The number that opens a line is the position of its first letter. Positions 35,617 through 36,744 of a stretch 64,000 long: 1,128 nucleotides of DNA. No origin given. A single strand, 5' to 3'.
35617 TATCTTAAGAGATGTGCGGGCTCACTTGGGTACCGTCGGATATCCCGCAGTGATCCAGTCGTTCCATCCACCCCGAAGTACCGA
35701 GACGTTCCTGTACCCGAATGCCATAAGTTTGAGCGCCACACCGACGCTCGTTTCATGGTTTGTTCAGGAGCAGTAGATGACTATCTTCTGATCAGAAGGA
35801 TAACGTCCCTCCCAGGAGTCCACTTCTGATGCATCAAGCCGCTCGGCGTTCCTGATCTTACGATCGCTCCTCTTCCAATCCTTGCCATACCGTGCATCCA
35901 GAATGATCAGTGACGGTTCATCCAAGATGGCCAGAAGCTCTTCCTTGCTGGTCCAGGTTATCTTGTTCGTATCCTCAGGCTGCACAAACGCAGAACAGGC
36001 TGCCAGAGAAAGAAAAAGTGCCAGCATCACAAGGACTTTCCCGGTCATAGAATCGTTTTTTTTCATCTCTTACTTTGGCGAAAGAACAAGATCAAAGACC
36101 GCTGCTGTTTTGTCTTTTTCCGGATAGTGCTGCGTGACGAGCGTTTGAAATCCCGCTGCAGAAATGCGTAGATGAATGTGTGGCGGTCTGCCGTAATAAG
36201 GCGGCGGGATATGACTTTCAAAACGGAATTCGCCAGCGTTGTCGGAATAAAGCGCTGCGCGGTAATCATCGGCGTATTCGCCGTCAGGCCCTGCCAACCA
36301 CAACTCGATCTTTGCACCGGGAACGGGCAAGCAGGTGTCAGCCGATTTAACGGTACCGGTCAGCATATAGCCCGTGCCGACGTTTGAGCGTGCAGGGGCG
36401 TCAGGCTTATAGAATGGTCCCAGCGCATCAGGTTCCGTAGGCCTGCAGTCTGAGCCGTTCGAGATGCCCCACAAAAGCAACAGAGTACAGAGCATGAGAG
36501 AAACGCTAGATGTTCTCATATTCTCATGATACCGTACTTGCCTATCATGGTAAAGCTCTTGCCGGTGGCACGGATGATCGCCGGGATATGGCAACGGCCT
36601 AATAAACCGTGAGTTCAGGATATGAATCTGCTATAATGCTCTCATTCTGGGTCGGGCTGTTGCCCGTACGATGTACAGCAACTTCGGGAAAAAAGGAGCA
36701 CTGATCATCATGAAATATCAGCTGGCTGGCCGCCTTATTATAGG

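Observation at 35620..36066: Rhodanese gene with an in-frame TGA at a Cys-equivalent position plus a SECIS-like hairpin: candidate selenoprotein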

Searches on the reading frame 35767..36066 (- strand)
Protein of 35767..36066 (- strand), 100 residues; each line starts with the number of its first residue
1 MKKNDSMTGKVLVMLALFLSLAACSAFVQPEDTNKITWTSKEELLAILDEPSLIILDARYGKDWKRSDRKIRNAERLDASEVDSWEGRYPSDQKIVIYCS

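Call 6: search_protein_families(library=pfam, proteins=[window:35767-36066:-], max_evalue=0.01)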
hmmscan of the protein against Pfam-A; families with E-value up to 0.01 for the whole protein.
seq(100 aa): 1 family
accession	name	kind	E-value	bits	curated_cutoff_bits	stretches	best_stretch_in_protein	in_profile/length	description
PF00581.25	Rhodanese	-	0.00061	20.6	22.2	1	41-100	2-69/102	Rhodanese-like domain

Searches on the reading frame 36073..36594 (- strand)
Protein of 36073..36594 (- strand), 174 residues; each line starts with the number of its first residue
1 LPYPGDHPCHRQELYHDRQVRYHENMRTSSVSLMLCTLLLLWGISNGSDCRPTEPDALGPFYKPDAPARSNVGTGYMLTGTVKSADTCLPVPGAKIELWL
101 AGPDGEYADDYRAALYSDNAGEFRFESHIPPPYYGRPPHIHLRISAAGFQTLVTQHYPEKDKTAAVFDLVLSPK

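Call 44: search_protein_families(library=ncbifam, proteins=[window:36073-36594:-], max_evalue=0.01)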
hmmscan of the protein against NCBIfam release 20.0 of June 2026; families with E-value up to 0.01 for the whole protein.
seq(174 aa): 4 families
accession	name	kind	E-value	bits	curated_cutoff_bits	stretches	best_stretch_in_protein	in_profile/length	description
TIGR02465.1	chlorocat_1_2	equivalog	6.2e-12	45.2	359.25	2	56-133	71-163/246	chlorocatechol 1,2-dioxygenase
TIGR02439.1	catechol_proteo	equivalog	8e-07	28.3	392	0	69-133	122-193/285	catechol 1,2-dioxygenase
TIGR02438.1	catachol_actin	equivalog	3.1e-06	26.6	404.4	1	71-161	128-243/281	catechol 1,2-dioxygenase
TIGR02422.1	protocat_beta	equivalog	4.6e-05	23.2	296.4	1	72-163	57-168/220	protocatechuate 3,4-dioxygenase subunit beta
